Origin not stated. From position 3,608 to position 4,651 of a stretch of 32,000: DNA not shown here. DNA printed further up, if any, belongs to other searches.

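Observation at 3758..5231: Tandem single-domain KaiC/RecA-like ATPases share a non-canonical P-loop (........) and near-identical nucleotide blocks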

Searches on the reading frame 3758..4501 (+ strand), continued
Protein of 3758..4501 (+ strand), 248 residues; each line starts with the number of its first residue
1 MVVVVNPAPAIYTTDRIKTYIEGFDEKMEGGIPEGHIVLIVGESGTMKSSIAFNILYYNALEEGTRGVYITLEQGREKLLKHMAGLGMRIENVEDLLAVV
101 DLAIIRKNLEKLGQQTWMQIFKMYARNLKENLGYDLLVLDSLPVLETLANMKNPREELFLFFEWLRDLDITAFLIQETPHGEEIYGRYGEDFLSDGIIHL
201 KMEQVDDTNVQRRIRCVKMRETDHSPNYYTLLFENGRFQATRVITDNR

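Call 16: search_solved_structures(query=A1, max_evalue=0.001, show_alignments=3)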
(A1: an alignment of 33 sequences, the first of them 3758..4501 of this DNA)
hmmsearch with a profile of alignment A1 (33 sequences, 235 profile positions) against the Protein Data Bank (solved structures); distinct sequences matched with E-value up to 0.001: 49.
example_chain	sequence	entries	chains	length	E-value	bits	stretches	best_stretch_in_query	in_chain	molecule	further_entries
8zn5_B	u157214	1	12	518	2.8e-42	148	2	3-220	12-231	KaiC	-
8db3_A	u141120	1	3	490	2.5e-36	128.5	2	7-230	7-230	Circadian clock protein KaiC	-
8fwi_A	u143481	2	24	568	2.6e-36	128.5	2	7-230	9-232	Circadian clock protein KaiC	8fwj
8dba_A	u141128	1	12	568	5e-36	127.5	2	7-230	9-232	Circadian clock protein KaiC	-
8zn6_F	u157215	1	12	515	3.3e-33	118.3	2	4-228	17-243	KaiC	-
2zts_A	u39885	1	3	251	4.3e-33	118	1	4-220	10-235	Putative uncharacterized protein PH0186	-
3k09_A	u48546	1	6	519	1e-32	116.7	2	4-229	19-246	Circadian clock protein kinase kaiC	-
7s65_A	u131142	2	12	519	2.4e-32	115.5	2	4-229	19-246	Circadian clock protein kinase KaiC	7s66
7x1z_A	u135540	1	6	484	2.6e-32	115.4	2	4-229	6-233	Circadian clock oscillator protein KaiC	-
7dyk_A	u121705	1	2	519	3.4e-32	115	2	4-229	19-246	Circadian clock protein kinase KaiC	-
3k0f_A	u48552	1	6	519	3.6e-32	114.9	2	4-229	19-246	Circadian clock protein kinase KaiC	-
3s1a_A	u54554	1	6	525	4e-32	114.8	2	4-229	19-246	Circadian clock protein kinase kaiC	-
8wve_A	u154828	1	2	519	4e-32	114.8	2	4-229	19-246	Circadian clock oscillator protein KaiC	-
9ofh_A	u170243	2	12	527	4e-32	114.8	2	4-229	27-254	Circadian clock oscillator protein KaiC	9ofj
7x1y_A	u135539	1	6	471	4.1e-32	114.7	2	4-229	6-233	Circadian clock oscillator protein KaiC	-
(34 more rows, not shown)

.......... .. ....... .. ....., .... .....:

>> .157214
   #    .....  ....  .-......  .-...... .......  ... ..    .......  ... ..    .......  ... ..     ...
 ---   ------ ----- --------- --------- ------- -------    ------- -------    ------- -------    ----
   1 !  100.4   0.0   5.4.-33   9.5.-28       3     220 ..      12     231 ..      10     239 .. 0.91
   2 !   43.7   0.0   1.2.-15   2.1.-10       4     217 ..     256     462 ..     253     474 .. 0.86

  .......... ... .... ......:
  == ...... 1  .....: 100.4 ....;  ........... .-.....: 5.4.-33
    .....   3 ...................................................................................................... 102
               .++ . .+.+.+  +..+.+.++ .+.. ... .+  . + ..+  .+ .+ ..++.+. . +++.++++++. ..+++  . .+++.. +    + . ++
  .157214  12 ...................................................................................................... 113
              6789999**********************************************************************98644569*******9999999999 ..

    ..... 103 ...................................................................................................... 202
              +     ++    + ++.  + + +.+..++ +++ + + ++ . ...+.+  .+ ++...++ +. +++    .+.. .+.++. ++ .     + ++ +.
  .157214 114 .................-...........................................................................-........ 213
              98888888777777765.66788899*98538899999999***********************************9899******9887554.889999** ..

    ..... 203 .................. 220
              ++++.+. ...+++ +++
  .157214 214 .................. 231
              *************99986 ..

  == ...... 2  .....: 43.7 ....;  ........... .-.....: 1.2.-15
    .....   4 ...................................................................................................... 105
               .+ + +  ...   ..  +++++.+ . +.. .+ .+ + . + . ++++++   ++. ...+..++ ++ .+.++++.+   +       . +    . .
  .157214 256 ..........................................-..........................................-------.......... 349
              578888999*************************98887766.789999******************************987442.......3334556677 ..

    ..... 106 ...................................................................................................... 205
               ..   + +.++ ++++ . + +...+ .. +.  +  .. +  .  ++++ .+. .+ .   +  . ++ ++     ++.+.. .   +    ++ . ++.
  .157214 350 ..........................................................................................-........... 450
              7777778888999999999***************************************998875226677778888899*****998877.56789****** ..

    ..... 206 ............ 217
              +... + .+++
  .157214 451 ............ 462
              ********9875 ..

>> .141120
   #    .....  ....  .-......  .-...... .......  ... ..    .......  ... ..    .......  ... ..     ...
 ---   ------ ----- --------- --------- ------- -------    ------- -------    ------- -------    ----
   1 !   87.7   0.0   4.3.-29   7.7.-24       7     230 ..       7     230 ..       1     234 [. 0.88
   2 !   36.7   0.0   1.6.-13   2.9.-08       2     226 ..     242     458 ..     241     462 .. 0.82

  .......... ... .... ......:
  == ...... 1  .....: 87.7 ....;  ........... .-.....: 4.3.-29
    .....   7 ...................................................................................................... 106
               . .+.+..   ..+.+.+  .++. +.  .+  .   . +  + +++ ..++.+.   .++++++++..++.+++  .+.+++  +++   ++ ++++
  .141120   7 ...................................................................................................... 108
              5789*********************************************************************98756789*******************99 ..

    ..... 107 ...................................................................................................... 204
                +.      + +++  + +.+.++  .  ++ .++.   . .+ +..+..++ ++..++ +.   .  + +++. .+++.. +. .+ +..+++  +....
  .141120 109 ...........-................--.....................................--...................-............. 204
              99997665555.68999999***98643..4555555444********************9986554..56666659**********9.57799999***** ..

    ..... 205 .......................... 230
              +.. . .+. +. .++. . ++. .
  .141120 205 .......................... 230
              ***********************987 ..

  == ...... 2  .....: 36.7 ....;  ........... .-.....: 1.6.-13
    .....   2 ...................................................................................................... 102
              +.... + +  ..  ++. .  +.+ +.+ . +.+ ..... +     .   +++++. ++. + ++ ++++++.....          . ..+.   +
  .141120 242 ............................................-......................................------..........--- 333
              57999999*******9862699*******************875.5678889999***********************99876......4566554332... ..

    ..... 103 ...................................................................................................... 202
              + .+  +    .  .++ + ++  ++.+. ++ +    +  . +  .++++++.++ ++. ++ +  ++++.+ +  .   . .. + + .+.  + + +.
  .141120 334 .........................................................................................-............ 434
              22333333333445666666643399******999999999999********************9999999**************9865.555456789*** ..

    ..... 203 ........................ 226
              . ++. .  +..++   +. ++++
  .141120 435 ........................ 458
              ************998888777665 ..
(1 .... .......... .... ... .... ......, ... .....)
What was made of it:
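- Closest known: Cyanobacterial circadian KaiC. Same: The core segment after Walker B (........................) corresponds to the KaiC segment aligned to it in call 16 (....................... in 8zn5).
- Checked: In profile alignments to solved KaiC structures, the Met aligns with the Gly of GTGK and the Gln with the second Glu of 'fEEs' (call 16).
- The profile hits KaiC, PH0186, PH0284 and SSO2452 in the PDB (call 16).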

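Call 20: find_encoding_contigs(protein=P0007, flank=8000, max_places=2)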
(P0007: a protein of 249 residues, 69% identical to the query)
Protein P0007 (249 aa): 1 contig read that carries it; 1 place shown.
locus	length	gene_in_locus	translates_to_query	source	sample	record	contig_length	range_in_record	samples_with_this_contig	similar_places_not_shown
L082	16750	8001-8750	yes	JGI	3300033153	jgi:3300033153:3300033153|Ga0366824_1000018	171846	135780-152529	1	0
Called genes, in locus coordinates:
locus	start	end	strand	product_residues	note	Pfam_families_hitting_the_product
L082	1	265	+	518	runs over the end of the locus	PF02142:MGS, PF01808:AICARFT_IMPCHas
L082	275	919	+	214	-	PF00551:Formyl_trans_N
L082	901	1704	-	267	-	PF00583:Acetyltransf_1 (faint)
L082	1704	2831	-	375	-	PF13439:Glyco_transf_4, PF13579:Glyco_trans_4_4, PF20706:GT4-conflict, PF08323:Glyco_transf_5 (weak), PF00534:Glycos_transf_1, PF13692:Glyco_trans_1_4, PF13524:Glyco_trans_1_2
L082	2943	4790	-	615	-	-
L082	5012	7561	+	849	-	PF13191:AAA_16, PF13432:TPR_16 (faint), PF13174:TPR_6 (faint), PF14938:SNAP (faint), PF13176:TPR_7 (faint), PF13424:TPR_12, PF17874:TPR_MalT, PF13424:TPR_12 (weak), +8 more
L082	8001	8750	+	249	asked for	PF13481:AAA_25 (weak), PF06745:ATPase, PF23442:DUF7125 (weak)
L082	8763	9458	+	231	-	PF03796:DnaB_C (faint), PF06745:ATPase, PF23442:DUF7125 (weak)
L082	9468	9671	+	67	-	PF09889:DUF2116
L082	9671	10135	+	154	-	PF01467:CTP_transf_like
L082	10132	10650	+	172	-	PF01931:NTPase_I-T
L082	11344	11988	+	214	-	-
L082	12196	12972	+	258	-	PF00459:Inositol_P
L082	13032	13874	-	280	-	PF00037:Fer4, PF12797:Fer4_2 (weak), PF12837:Fer4_6, PF12838:Fer4_7 (faint), PF13237:Fer4_10, PF14697:Fer4_21 (weak), PF13187:Fer4_9 (weak), PF27217:AF_0155, +1 more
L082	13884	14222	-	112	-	PF12973:Cupin_7 (weak), PF07883:Cupin_2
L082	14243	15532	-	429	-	PF03063:Prismane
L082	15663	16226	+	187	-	PF13404:HTH_AsnC-type, PF13412:HTH_24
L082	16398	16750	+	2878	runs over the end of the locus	PF05048:NosD, PF13229:Beta_helix, PF05048:NosD, PF13229:Beta_helix, PF05048:NosD, PF13229:Beta_helix, PF05048:NosD, PF13229:Beta_helix, +12 more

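Call 21: find_encoding_contigs(protein=P0009, flank=8000, max_places=2)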
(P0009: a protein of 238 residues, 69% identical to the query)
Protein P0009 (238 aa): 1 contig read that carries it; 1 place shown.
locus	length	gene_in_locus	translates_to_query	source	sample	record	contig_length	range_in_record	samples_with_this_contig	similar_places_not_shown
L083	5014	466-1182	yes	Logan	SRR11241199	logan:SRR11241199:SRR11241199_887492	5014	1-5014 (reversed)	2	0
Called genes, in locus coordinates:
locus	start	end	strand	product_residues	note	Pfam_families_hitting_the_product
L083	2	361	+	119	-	?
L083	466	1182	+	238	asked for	PF06745:ATPase, PF13481:AAA_25 (weak), PF23442:DUF7125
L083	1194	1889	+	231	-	PF03796:DnaB_C, PF06745:ATPase, PF23442:DUF7125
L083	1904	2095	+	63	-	PF09889:DUF2116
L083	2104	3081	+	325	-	PF01467:CTP_transf_like, PF01931:NTPase_I-T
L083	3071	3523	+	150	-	PF13527:Acetyltransf_9 (weak), PF00583:Acetyltransf_1, PF13673:Acetyltransf_10, PF13508:Acetyltransf_7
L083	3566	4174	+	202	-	PF02632:BioY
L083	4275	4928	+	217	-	-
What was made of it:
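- Tried and rejected: L082 and L083 have other neighbours (calls 20, 21).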

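Call 22: find_encoding_contigs(protein=P0003, flank=8000, max_places=2)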
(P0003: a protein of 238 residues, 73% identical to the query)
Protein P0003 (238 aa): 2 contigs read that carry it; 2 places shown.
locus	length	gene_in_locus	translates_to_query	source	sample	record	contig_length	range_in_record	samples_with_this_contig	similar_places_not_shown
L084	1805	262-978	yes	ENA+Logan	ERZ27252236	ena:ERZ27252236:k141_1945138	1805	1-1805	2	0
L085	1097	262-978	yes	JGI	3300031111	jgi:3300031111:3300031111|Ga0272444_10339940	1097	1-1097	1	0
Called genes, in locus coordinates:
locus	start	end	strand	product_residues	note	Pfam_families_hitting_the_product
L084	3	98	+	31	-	?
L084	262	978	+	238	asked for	PF06745:ATPase, PF13481:AAA_25 (weak)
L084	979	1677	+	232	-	PF06745:ATPase, PF23442:DUF7125 (faint)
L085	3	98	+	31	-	?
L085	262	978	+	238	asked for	PF06745:ATPase, PF13481:AAA_25 (weak)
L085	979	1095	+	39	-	?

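Call 34: predict_structure(alignment_id=A1)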
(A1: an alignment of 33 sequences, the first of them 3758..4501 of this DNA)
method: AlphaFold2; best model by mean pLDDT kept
length: 248 residues; sequences in the alignment: 33
mean_pLDDT: 87.3   pTM: 0.86
mean pLDDT of the five models: 87.3, 86.1, 85.9, 85.9, 76.4
residues with pLDDT >= 90: 161; 70-90: 59; 50-70: 15; < 50: 13
segments of 3 or more residues with pLDDT < 50: 2-5, 8-13, 246-248
pLDDT, mean of each block of 10 residues (from residue 1): 47 76 95 97 94 98 97 89 96 96 73 73 91 95 76 89 95 92 83 95 88 95 91 94 61
secondary structure, 60 per line:
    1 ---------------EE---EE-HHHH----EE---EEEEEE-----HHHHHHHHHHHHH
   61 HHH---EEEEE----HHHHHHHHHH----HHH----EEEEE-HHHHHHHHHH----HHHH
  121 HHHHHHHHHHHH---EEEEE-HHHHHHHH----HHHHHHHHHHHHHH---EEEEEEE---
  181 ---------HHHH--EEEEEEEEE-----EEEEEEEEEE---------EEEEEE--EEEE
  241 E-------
elements in order: H24-27 E37-42 H48-63 E67-71 H76-85 E97-101 H103-112 H117-132 E136-140 H142-149 H154-167 E171-177 H190-193 E196-204 E210-219 E229-234 E237-241
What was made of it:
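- On KaiC/RecA-like ATPase domain (Pfam PF06745): AF2 pLDDT 87.3, pTM 0.86 (call 34).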

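Call 37: search_protein_families(library=pfam, proteins=[L031:2625-7643:+, L002:414-1073:-, L056:8719-9255:+, L067:7226-7843:-, L065:8684-9766:-, L082:9468-9668:+, L068:4556-5923:-], max_evalue=0.001)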
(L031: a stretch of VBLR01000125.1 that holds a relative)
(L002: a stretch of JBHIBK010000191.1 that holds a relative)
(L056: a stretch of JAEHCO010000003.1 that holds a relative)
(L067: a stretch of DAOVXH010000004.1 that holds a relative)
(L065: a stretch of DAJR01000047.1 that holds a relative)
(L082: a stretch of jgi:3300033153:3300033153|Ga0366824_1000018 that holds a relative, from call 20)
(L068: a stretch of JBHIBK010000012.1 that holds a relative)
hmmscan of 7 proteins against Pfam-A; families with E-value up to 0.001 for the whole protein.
L031:2625-7643:+ (1673 aa): 3 families
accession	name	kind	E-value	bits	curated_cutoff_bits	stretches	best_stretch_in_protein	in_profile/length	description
PF00082.27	Peptidase_S8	-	1.7e-24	87.1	21.8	1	292-639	1-288/288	Subtilase family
PF00041.27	fn3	-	7.5e-07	29.7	25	0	891-960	3-69/84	Fibronectin type III domain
PF16656.11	Pur_ac_phosph_N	-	2.7e-06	28.3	30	1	893-966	5-84/93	Purple acid Phosphatase, N-terminal domain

L002:414-1073:- (219 aa): 0 families

L056:8719-9255:+ (179 aa): 8 families
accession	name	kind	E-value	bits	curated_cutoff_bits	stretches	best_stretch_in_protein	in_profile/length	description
PF00071.28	Ras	-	1.2e-31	109.9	21.6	1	9-172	1-160/162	Ras family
PF08477.19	Roc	-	8.4e-28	97.4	27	1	9-127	1-119/119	Ras of Complex, Roc, domain of DAPkinase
PF00025.27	Arf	-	7.8e-13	48.7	22.3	1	6-171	13-173/174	ADP-ribosylation factor family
PF03193.22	RsgA_GTPase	-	4.6e-07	30.3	30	0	10-29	109-128/174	RsgA GTPase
PF04670.18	Gtr1_RagA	-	1.6e-05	24.9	22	1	9-133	1-128/232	Gtr1/RagA G protein conserved region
PF01926.29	MMR_HSR1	-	0.00038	21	21.9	1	9-125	1-113/113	50S ribosome-binding GTPase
PF13479.12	AAA_24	-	0.00049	20.4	27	0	7-33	2-23/195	AAA domain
PF09439.16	SRPRB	-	0.00058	19.7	25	1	7-145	3-140/178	Signal recognition particle receptor beta subunit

L067:7226-7843:- (205 aa): 5 families
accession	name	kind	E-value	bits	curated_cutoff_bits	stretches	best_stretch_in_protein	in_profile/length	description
PF00156.33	Pribosyltran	-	2.4e-14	53.4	26.3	1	84-175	19-117/158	Phosphoribosyl transferase domain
PF00196.25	GerE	-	2.8e-05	24.1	23.5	1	15-39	11-35/57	Bacterial regulatory proteins, luxR family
PF15609.12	PRTase_2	-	9.1e-05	22.5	28.8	1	143-186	118-162/188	Phosphoribosyl transferase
PF24390.1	PRTase-CE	-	0.00016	22.1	27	1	136-172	100-133/253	PRTase-CE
PF14681.12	UPRTase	-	0.00099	19.1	27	0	141-180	117-156/206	Uracil phosphoribosyltransferase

L065:8684-9766:- (360 aa): 8 families
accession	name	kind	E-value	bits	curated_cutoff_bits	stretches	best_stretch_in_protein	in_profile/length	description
PF01978.25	TrmB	-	1.5e-10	41.2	25.6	1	194-248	2-56/68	Sugar-specific transcriptional regulator TrmB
PF01047.28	MarR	-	2.6e-08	34.1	24.6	1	199-251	2-54/59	MarR family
PF13545.12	HTH_Crp_2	-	7.9e-08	32.6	27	1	214-255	22-67/70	Crp-like helix-turn-helix domain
PF12802.13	MarR_2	-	2.6e-06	27.9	27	1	203-248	8-54/61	MarR family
PF13730.12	HTH_36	-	1.1e-05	25.6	25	0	197-244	2-55/55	Helix-turn-helix domain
PF13551.12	HTH_29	-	1.8e-05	25.2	28.1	0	204-252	3-53/64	Winged helix-turn helix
PF13412.12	HTH_24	-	3.5e-05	23.7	21.9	1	201-244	4-47/48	Winged helix-turn-helix DNA-binding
PF22381.2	Staph_reg_Sar_Rot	-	0.00088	19.8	27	0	194-248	8-62/85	Transcriptional regulator SarA/Rot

L082:9468-9668:+ (67 aa): 1 family
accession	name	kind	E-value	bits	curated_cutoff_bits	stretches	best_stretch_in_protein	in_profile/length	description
PF09889.16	DUF2116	-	4.8e-18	65.3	26.8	1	7-64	2-59/59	Probable treble clef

L068:4556-5923:- (455 aa): 2 families
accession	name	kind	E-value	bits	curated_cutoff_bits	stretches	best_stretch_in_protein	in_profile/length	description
PF02163.28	Peptidase_M50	-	7.4e-26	91.3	27.2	1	117-422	1-205/221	Peptidase family M50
PF13180.12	PDZ_2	-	8.4e-05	23.2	27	1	205-276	7-79/80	PDZ domain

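Call 38: search_protein_representatives(alignment_id=A1)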
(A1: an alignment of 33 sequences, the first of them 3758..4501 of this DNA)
Query: 33 sequences, 235 profile positions. Proteins with E-value up to 0.001 (for the whole library): 6925; up to 1e-10: 3026; up to 1e-30: 324. The best 150 are listed.
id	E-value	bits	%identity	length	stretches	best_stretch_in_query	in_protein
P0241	6.2e-86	304.0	-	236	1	1-233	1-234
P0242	2.7e-83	295.4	-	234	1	3-234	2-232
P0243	8.6e-81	287.2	-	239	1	4-235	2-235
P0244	1.6e-79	283.1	-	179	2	2-102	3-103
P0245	3.6e-79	281.9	-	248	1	17-234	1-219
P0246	2.6e-78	279.1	-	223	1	3-171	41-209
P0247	2.7e-77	275.8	-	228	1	4-230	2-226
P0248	2.4e-76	272.7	-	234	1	2-235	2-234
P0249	3.0e-76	272.4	-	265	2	101-230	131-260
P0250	3.6e-76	272.1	-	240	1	3-233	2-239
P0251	3.0e-74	265.8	-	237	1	5-234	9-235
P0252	7.3e-74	264.5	-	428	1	4-233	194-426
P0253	8.1e-74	264.4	-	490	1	3-233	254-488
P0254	1.5e-73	263.5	-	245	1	4-233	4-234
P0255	1.5e-73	263.5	-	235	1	3-234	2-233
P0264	1.9e-70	253.3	-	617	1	4-235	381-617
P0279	3.1e-66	239.5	-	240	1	3-230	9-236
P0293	8.7e-64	231.5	-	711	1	7-233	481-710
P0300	1.3e-62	227.7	-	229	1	4-230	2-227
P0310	6.8e-61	222.1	-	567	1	4-234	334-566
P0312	1.8e-60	220.7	-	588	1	5-234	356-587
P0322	9.6e-59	215.0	-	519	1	6-232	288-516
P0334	3.7e-56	206.6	-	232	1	1-228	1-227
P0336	1.2e-55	205.0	-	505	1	5-230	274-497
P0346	2.7e-54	200.5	-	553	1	3-233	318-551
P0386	4.6e-49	183.4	-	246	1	6-234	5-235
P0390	1.8e-48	181.4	-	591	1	4-231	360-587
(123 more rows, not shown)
